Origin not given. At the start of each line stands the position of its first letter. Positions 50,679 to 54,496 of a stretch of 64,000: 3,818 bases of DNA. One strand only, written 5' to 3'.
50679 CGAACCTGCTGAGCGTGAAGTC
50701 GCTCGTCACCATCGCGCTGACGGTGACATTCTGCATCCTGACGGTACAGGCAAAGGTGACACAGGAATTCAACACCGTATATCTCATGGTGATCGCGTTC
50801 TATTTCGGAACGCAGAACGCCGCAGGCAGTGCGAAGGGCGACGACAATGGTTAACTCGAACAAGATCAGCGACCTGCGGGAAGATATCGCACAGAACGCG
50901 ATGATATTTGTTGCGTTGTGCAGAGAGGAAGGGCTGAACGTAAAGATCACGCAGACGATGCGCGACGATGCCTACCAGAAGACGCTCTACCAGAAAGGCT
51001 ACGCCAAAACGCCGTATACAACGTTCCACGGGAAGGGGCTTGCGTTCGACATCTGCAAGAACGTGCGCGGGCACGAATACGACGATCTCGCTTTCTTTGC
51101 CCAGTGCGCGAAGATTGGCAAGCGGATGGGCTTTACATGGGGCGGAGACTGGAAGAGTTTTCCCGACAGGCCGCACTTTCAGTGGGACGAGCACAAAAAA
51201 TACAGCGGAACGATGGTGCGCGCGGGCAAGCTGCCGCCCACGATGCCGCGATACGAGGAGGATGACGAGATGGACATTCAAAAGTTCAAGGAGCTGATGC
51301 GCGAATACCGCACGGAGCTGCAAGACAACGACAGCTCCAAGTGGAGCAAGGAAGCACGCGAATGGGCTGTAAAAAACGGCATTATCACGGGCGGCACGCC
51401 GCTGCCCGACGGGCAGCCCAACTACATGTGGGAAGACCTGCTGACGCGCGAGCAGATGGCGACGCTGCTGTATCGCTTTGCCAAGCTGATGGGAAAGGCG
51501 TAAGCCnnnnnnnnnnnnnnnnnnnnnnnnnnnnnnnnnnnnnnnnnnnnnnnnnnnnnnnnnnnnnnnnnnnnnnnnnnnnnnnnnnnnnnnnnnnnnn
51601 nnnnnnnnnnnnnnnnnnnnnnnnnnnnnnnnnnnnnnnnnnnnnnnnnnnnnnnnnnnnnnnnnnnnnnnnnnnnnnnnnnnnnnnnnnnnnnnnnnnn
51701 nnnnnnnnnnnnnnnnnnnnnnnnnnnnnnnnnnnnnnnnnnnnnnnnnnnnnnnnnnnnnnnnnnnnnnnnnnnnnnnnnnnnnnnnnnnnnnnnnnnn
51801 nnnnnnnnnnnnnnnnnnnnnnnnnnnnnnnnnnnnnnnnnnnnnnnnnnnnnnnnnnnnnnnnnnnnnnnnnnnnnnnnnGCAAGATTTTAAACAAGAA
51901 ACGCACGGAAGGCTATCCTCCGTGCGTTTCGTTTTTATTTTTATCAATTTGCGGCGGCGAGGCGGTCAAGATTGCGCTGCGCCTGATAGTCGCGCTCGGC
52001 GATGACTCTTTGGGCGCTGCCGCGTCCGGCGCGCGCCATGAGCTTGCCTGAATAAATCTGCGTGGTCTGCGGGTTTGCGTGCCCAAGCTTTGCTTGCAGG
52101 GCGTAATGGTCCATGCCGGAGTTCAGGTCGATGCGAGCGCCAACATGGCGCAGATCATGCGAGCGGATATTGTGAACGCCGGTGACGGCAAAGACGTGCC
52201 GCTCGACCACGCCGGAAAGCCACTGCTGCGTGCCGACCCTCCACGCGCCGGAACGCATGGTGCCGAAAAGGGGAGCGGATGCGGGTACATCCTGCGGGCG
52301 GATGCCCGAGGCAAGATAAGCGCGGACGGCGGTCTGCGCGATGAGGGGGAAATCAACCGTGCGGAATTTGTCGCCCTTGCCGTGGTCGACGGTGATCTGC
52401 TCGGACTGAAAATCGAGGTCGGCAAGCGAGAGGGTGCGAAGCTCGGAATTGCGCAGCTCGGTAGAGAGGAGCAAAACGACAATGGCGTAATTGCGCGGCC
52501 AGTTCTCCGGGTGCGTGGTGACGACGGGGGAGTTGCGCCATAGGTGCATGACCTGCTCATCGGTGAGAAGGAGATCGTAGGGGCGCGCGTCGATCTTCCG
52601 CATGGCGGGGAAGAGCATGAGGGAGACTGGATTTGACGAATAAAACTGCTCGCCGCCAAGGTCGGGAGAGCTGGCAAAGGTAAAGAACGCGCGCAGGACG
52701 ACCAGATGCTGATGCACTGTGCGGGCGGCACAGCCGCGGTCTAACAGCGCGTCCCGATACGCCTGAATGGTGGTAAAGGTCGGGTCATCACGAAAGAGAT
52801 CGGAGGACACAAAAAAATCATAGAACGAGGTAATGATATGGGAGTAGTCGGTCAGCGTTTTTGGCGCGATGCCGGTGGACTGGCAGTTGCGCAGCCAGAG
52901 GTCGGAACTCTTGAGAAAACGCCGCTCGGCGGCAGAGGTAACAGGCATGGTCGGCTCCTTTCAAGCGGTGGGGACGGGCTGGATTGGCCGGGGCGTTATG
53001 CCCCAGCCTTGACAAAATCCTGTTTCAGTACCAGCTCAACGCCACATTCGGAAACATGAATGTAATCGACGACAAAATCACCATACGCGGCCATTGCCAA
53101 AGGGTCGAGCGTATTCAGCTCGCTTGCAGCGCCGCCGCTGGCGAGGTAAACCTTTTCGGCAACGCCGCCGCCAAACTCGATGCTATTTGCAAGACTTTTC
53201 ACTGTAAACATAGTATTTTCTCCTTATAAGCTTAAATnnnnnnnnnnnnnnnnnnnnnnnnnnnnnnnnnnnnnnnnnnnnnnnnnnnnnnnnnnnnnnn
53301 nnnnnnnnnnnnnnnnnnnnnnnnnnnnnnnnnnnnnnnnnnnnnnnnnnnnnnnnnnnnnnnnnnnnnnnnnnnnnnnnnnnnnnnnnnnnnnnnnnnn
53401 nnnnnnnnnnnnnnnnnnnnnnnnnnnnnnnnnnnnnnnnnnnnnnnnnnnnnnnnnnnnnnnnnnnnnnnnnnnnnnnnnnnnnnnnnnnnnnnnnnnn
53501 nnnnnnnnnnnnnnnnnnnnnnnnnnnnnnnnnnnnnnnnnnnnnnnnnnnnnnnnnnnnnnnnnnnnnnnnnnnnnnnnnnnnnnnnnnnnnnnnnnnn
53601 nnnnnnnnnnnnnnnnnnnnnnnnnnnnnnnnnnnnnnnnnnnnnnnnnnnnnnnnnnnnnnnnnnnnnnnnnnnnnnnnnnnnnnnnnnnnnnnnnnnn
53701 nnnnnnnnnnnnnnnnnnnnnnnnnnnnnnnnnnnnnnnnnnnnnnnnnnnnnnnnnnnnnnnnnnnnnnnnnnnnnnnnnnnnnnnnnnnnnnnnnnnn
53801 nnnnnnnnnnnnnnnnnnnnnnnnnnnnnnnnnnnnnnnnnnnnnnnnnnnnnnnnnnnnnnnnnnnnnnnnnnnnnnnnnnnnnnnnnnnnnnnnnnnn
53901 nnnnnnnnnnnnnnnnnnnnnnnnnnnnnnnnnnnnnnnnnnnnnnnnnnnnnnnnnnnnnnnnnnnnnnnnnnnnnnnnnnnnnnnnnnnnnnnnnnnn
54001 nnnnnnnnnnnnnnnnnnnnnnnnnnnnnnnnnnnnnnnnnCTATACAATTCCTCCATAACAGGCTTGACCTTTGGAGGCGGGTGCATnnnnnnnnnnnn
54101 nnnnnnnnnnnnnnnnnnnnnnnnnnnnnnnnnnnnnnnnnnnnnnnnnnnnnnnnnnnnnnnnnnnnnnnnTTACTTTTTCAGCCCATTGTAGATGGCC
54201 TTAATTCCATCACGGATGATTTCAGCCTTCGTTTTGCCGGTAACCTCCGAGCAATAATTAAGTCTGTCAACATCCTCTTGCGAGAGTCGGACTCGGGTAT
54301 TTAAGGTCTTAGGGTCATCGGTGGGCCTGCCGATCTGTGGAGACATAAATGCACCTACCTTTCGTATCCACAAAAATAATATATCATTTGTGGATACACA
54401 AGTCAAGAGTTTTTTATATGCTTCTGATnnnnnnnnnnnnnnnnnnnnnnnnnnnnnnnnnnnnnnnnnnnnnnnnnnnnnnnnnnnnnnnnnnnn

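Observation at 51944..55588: Duplicated Arc-like RHH / antisense RNA / antirepressor cassette (P22 immI-like) ending in a second tyrosine recombinase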

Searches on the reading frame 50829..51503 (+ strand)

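Call 6: search_protein_families(library=pfam, proteins=[window:50829-51503:+], max_evalue=0.01)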
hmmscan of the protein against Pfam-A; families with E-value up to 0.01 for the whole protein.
window:50829-51503:+ (224 aa): 2 families
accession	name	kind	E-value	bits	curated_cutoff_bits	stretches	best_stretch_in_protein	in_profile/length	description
PF13539.11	Peptidase_M15_4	-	2.4e-12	47.7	25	1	64-119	6-70/70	D-alanyl-D-alanine carboxypeptidase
PF02557.22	VanY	-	0.00059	20.1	25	1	15-104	3-108/132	D-alanyl-D-alanine carboxypeptidase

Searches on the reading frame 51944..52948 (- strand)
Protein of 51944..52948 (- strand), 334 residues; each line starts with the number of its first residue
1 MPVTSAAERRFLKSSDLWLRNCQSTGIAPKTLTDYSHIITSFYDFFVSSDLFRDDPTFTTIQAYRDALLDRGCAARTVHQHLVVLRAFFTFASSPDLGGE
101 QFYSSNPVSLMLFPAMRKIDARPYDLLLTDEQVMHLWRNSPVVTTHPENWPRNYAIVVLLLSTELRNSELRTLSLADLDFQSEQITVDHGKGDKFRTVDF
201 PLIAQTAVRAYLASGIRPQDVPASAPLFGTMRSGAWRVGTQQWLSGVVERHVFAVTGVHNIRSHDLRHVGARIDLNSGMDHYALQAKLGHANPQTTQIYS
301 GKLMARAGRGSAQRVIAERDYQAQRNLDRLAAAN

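Call 6: search_protein_families(library=pfam, proteins=[window:51944-52948:-], max_evalue=0.01)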
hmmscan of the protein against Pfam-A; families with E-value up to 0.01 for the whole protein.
window:51944-52948:- (334 aa): 3 families
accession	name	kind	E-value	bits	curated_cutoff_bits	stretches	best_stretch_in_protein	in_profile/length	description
PF00589.27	Phage_integrase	-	5.2e-19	69.1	27.1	1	151-302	22-168/172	Phage integrase family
PF02899.23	Phage_int_SAM_1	-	4.2e-05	24.2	22.3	1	24-92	11-79/83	Phage integrase, N-terminal SAM-like domain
PF13495.12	Phage_int_SAM_4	-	5.7e-05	23.9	27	1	18-90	5-76/85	Phage integrase, N-terminal SAM-like domain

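Call 18: search_protein_families(library=phrogs, proteins=[window:51944-52948:-], max_evalue=0.001)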
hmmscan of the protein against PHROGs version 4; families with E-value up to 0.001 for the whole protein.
window:51944-52948:- (334 aa): 2 families
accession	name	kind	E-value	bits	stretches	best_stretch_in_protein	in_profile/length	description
phrog_1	-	integration and excision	9.6e-36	125.2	1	16-300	171-433/611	integrase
phrog_216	-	integration and excision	1.5e-17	64.7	1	100-301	32-223/301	integrase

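Call 45: search_protein_families(library=ncbifam, proteins=[window:51944-52948:-], max_evalue=0.001)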
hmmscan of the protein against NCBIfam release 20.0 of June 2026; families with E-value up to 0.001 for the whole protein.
window:51944-52948:- (334 aa): 10 families
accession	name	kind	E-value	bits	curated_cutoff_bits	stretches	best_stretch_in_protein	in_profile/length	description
NF040815.2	recomb_XerA_Arch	equivalog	2.9e-32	112.3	220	1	19-300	4-252/263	site-specific tyrosine recombinase/integron integrase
TIGR02224.1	recomb_XerC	equivalog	2.8e-28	99.1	335.15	1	25-300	11-275/295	tyrosine recombinase XerC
TIGR02225.1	recomb_XerD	equivalog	5.8e-26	91.5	329.6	1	25-300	11-272/290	site-specific tyrosine recombinase XerD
NF001399.0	PRK00283.1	subfamily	4.2e-25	88.6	279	1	25-300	20-281/300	tyrosine recombinase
NF002331.0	PRK01287.1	subfamily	1.6e-17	63.6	371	1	73-300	95-310/365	site-specific tyrosine recombinase XerC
NF003462.0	PRK05084.1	equivalog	1.3e-16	60.3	267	1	143-300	187-342/360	tyrosine recombinase XerS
TIGR02249.1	integrase_gron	subfamily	8.7e-14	51.6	265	2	250-301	248-299/315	integron integrase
NF011946.0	PRK15417.1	equivalog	6.2e-08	32.2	435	0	158-212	138-192/337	integron integrase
NF007370.0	PRK09870.1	subfamily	9.6e-06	25.4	221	1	151-301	32-178/200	tyrosine-type DNA invertase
NF007371.0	PRK09871.1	subfamily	0.00021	20.9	222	1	151-308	26-181/198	tyrosine-type DNA invertase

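Call 46: search_protein_families(library=padloc, proteins=[window:51944-52948:-], max_evalue=0.001)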
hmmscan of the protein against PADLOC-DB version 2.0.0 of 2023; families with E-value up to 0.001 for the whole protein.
window:51944-52948:- (334 aa): 0 families

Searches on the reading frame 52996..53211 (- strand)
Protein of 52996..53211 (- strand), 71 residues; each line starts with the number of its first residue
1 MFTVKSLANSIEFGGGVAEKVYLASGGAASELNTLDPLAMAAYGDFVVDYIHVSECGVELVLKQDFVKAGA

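Call 6: search_protein_families(library=pfam, proteins=[window:52996-53211:-], max_evalue=0.01)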
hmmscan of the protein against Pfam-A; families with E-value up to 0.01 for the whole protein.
window:52996-53211:- (71 aa): 0 families

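Call 18: search_protein_families(library=phrogs, proteins=[window:52996-53211:-], max_evalue=0.001)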
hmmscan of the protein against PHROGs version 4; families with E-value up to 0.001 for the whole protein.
window:52996-53211:- (71 aa): 0 families

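Call 45: search_protein_families(library=ncbifam, proteins=[window:52996-53211:-], max_evalue=0.001)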
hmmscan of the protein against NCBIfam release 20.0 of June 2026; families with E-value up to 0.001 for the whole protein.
window:52996-53211:- (71 aa): 0 families

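Call 46: search_protein_families(library=padloc, proteins=[window:52996-53211:-], max_evalue=0.001)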
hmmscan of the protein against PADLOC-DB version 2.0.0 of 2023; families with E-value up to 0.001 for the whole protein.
window:52996-53211:- (71 aa): 0 families

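Call 69: find_homologous_proteins(query=window:52996-53211:-, max_evalue=0.001)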
Query window:52996-53211:- (71 aa): 3 proteins with E <= 0.001 among 3 candidates.
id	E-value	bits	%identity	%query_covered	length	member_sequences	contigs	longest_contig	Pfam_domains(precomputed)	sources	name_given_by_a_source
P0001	7.2e-38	145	99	100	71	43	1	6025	-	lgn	-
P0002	2.9e-31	124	86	100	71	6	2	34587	-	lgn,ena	-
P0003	3.1e-13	67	54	100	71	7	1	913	-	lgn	-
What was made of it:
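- The 71-aa protein is acidic, unannotated and rare (call 69).
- Tried and rejected: The 71-aa protein has only 3 relatives in 5.8 billion proteins and no annotation (call 69), so structure prediction was not attempted.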

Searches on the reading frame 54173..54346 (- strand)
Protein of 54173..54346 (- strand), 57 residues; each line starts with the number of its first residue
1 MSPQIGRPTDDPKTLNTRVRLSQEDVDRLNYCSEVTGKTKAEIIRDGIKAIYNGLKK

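Call 6: search_protein_families(library=pfam, proteins=[window:54173-54346:-], max_evalue=0.01)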
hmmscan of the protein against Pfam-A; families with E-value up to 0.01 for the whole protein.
window:54173-54346:- (57 aa): 1 family
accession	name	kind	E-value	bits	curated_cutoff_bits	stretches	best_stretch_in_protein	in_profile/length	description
PF01402.27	RHH_1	-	0.005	17.2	20.5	1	18-46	3-31/39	Ribbon-helix-helix protein, copG family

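Call 18: search_protein_families(library=phrogs, proteins=[window:54173-54346:-], max_evalue=0.001)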
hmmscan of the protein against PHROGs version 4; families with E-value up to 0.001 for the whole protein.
window:54173-54346:- (57 aa): 1 family
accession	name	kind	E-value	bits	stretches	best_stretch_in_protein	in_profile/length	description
phrog_876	-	transcription regulation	5.2e-14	53.4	1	1-57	54-110/239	transcriptional repressor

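Call 45: search_protein_families(library=ncbifam, proteins=[window:54173-54346:-], max_evalue=0.001)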
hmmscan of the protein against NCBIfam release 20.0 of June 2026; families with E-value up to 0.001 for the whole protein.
window:54173-54346:- (57 aa): 0 families
